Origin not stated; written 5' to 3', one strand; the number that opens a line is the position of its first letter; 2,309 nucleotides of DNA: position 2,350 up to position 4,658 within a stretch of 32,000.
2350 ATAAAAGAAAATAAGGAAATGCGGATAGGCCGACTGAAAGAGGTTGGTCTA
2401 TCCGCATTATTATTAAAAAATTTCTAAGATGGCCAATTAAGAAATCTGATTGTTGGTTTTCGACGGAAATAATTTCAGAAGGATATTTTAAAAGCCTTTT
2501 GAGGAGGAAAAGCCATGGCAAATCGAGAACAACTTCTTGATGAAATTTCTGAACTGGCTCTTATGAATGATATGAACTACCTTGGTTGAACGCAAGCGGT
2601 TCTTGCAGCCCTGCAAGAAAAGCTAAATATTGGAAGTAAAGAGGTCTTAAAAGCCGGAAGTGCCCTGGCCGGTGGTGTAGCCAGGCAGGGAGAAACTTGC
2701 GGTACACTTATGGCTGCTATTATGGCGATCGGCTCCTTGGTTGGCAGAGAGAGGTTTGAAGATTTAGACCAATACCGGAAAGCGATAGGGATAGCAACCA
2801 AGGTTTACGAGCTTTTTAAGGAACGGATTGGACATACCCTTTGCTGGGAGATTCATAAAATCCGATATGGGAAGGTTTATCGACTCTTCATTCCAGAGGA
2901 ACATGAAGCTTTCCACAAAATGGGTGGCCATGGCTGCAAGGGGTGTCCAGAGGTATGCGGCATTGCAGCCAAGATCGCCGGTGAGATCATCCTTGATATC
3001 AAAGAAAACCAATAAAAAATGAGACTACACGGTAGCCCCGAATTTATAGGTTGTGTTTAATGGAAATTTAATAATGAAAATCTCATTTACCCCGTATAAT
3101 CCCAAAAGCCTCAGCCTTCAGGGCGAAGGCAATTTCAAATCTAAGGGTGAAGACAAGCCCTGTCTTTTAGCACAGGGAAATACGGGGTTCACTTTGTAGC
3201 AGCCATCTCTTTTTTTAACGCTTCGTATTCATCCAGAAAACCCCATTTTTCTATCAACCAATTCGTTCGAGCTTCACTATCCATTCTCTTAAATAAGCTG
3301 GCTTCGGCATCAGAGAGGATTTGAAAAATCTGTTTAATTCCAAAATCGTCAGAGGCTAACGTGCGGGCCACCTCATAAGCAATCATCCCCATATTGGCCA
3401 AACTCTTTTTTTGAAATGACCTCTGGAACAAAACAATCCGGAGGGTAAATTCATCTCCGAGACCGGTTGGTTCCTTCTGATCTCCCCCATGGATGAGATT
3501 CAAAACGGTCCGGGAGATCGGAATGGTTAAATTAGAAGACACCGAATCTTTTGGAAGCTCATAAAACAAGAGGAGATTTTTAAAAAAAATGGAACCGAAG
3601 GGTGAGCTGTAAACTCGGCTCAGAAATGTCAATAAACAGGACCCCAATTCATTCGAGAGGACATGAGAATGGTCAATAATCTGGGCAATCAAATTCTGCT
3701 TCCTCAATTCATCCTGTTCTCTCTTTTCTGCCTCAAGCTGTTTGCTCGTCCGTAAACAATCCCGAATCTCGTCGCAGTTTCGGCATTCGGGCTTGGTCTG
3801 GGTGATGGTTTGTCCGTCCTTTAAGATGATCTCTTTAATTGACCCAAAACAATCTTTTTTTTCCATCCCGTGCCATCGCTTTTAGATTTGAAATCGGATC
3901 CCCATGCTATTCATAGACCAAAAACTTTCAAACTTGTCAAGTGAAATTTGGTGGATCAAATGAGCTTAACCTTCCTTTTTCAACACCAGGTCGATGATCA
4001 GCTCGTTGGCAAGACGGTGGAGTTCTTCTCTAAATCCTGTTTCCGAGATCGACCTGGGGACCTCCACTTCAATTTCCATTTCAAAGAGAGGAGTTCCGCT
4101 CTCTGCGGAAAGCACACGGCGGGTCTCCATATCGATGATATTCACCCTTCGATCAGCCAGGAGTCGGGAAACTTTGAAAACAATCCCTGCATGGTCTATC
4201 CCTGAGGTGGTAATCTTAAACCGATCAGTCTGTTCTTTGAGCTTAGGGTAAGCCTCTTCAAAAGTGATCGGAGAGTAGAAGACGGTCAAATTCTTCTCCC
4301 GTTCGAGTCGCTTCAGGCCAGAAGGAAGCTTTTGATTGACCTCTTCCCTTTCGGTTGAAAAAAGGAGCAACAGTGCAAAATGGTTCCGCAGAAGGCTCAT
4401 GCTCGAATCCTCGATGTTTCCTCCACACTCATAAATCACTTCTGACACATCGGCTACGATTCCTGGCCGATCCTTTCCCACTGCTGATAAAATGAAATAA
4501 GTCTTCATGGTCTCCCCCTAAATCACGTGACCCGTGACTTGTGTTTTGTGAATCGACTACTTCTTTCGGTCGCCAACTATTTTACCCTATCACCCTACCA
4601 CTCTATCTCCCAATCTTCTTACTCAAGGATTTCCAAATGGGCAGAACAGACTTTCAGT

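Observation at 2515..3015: In-frame UGA at the first conserved Cys of a C_GCAxxG_C_C-family protein: candidate selenoprotein with a SECIS-like hairpin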

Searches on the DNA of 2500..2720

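Call 67: search_rna_families(source=window, start=2500, end=2720, threshold=evalue, max_evalue=10)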
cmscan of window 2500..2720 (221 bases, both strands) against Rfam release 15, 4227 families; matches with E-value up to 10: 4.
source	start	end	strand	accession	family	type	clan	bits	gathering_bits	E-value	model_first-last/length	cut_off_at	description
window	2559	2596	+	RF01605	plasmodium_snoR30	Gene; snRNA; snoRNA; CD-box;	-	19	43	1.6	1-74/74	no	small nucleolar RNA snoR30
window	2535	2635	+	RF01498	Afu_190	Gene; snRNA; snoRNA; CD-box;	-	14.4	35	0.79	1-100/100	no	A. fumigatus snoRNA Afu_190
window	2543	2616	+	RF02298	TtnuCD22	Gene; snRNA; snoRNA; CD-box;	-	13.9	85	3.4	1-77/77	no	Tetrahymena snoRNA TtnuCD22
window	2541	2554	+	RF01177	snR67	Gene; snRNA; snoRNA; CD-box;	CL00053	11.9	55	3.7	70-83/83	no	Small nucleolar RNA snR67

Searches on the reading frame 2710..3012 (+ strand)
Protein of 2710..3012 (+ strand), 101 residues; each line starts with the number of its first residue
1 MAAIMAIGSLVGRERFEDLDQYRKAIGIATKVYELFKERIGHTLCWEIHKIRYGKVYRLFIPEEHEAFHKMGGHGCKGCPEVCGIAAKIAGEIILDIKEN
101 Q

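Call 4: search_protein_families(library=pfam, proteins=[window:2710-3012:+], max_evalue=0.01)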
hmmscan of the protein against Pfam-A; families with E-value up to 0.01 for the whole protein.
seq(101 aa): 1 family
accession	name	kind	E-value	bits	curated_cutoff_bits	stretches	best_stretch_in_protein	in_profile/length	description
PF09719.15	C_GCAxxG_C_C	-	2.6e-05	24.8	27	1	2-93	45-118/118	Putative redox-active protein (C_GCAxxG_C_C)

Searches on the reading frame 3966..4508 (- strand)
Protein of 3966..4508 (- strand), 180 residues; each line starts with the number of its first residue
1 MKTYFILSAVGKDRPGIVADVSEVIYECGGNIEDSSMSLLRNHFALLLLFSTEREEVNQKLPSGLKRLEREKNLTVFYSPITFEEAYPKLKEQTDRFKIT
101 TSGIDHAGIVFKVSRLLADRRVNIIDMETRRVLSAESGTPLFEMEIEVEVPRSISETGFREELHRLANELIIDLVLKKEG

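Call 41: search_protein_families(library=pfam, proteins=[window:3966-4508:-], max_evalue=0.001)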
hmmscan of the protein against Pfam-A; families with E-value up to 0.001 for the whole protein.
window:3966-4508:- (180 aa): 4 families
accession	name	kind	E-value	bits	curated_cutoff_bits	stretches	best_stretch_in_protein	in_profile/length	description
PF13740.12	ACT_6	-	2.6e-20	72.6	23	1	4-77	2-74/76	ACT domain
PF01842.31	ACT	-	5.7e-11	42.4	27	1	104-132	8-36/66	ACT domain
PF13291.12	ACT_4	-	3e-08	34.7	27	0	8-42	10-45/80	ACT domain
PF22629.2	ACT_AHAS_ss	-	0.0007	20.2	27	0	8-37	2-31/67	AHAS small subunit-like ACT domain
